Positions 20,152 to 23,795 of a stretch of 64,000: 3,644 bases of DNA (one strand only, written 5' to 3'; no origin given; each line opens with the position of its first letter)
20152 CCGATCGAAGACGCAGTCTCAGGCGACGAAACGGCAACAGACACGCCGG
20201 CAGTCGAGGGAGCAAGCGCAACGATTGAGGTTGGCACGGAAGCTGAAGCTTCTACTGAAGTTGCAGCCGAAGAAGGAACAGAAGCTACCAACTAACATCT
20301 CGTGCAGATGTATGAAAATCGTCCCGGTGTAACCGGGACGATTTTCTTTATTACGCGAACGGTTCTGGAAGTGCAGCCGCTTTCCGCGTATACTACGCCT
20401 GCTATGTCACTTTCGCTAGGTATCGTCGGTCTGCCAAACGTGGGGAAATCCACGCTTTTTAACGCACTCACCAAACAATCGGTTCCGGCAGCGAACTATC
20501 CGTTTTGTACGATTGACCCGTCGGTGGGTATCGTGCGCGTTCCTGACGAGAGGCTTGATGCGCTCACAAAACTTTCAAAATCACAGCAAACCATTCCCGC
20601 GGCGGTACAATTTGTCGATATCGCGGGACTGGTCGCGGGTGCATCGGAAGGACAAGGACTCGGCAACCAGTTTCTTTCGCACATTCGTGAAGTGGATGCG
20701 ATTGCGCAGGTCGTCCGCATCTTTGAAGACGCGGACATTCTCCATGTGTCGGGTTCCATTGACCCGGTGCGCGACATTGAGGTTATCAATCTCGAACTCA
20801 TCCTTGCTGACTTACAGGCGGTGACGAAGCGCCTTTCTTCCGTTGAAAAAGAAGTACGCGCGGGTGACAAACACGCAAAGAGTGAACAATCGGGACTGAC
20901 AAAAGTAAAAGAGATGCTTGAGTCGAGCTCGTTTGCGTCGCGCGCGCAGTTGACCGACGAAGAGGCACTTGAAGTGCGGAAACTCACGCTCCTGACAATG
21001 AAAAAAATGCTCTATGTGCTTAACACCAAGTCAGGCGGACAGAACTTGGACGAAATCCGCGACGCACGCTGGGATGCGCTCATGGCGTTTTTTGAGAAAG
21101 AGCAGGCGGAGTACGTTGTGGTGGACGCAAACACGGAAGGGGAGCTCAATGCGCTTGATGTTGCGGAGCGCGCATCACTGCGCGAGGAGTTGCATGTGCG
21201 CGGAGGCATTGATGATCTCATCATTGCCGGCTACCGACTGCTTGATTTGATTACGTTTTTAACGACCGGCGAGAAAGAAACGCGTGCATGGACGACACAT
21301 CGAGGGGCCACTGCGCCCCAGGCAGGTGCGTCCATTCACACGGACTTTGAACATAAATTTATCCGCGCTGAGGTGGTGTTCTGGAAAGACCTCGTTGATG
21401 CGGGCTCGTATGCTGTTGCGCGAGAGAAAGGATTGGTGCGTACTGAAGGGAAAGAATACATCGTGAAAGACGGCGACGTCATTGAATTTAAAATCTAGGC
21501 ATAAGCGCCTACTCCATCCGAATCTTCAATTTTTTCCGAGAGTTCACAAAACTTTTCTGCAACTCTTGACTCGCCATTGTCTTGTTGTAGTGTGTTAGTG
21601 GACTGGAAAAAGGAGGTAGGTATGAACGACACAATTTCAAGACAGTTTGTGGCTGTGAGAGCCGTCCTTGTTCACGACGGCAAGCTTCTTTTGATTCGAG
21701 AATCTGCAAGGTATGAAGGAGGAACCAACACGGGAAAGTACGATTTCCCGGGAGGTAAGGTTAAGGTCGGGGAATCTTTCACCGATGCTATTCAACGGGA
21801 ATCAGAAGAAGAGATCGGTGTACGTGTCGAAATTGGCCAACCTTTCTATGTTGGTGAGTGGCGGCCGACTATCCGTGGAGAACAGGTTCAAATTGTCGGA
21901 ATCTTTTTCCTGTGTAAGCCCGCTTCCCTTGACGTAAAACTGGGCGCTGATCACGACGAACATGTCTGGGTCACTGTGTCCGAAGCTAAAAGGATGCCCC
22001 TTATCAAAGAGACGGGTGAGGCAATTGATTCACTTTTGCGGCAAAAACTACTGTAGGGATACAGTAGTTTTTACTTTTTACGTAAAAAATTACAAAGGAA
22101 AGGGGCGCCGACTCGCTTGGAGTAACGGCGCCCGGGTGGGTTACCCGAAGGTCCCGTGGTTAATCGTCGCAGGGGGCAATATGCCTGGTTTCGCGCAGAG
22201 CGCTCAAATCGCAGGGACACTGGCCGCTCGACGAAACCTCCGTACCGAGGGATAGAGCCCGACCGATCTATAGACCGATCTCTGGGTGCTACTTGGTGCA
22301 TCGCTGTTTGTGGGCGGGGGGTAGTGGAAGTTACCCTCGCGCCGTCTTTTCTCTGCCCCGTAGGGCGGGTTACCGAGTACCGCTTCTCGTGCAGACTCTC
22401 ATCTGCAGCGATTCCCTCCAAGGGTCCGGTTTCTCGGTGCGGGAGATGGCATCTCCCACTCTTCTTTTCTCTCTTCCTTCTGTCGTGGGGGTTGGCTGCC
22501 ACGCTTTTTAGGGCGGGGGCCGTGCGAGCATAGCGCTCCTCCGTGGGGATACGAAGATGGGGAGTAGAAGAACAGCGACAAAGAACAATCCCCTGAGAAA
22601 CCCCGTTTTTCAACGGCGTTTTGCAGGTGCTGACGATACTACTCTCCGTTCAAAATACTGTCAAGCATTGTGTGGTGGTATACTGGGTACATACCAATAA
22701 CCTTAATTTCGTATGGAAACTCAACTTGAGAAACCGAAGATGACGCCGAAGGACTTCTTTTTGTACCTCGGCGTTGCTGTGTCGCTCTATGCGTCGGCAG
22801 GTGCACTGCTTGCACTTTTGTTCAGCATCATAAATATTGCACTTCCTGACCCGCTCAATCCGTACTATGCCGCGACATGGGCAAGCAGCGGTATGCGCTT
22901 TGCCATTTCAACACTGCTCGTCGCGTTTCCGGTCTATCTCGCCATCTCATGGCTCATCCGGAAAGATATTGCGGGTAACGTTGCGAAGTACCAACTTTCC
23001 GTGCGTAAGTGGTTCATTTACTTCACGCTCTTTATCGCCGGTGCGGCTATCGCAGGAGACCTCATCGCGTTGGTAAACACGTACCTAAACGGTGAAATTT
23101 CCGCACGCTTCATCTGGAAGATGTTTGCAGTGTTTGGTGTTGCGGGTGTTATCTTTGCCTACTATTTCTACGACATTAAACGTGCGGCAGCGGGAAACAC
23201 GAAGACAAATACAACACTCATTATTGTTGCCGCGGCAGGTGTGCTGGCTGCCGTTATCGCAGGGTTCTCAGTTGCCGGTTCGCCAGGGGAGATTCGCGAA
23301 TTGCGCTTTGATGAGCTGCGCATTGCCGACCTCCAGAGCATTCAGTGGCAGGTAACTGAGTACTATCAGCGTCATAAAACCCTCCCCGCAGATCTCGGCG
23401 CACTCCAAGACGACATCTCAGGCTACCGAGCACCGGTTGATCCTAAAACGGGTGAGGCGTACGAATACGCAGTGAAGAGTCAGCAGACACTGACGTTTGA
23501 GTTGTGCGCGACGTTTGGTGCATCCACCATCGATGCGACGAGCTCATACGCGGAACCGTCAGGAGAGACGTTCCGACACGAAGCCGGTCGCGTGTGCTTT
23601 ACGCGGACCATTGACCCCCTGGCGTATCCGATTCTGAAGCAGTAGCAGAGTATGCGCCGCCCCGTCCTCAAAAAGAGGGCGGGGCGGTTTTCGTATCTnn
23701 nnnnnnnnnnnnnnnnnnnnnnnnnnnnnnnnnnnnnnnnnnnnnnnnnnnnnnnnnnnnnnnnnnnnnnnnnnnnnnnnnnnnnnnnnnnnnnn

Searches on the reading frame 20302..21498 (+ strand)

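Call 10: search_protein_families(library=pfam, proteins=[window:20302-21498:+], max_evalue=0.001)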
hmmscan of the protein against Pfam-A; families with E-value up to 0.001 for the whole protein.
window:20302-21498:+ (398 aa): 3 families
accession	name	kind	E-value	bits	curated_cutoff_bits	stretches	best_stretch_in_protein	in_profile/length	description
PF06071.19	YchF-GTPase_C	-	1.9e-33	114.9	27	1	316-398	1-83/84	Protein of unknown function (DUF933)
PF01926.29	MMR_HSR1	-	1.2e-21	77.4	21.9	1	39-141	2-85/113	50S ribosome-binding GTPase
PF02421.24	FeoB_N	-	4e-08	33.4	27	1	40-83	4-47/156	Ferrous iron transport protein B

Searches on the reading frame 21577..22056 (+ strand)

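Call 56: search_protein_families(library=pfam, proteins=[window:21577-22056:+], max_evalue=0.1)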
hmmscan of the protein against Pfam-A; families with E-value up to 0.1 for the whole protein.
window:21577-22056:+ (159 aa): 3 families
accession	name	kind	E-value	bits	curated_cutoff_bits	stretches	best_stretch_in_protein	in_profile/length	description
PF00293.34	NUDIX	-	4.7e-17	62.7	21.1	1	25-145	4-126/134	NUDIX domain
PF14815.12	NUDIX_4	-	0.00017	21.8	35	1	30-142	4-103/113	NUDIX domain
PF22327.2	Nudt16-like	-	0.01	16.2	27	1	53-111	33-91/161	U8 snoRNA-decapping enzyme-like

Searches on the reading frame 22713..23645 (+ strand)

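Call 56: search_protein_families(library=pfam, proteins=[window:22713-23645:+], max_evalue=0.1)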
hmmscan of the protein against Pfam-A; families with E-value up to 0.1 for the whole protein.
window:22713-23645:+ (310 aa): 1 family
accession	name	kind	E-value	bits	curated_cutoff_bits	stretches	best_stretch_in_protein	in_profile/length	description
PF18920.5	DUF5671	-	8.2e-18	65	28.4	1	14-150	1-131/132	Domain of unknown function (DUF5671)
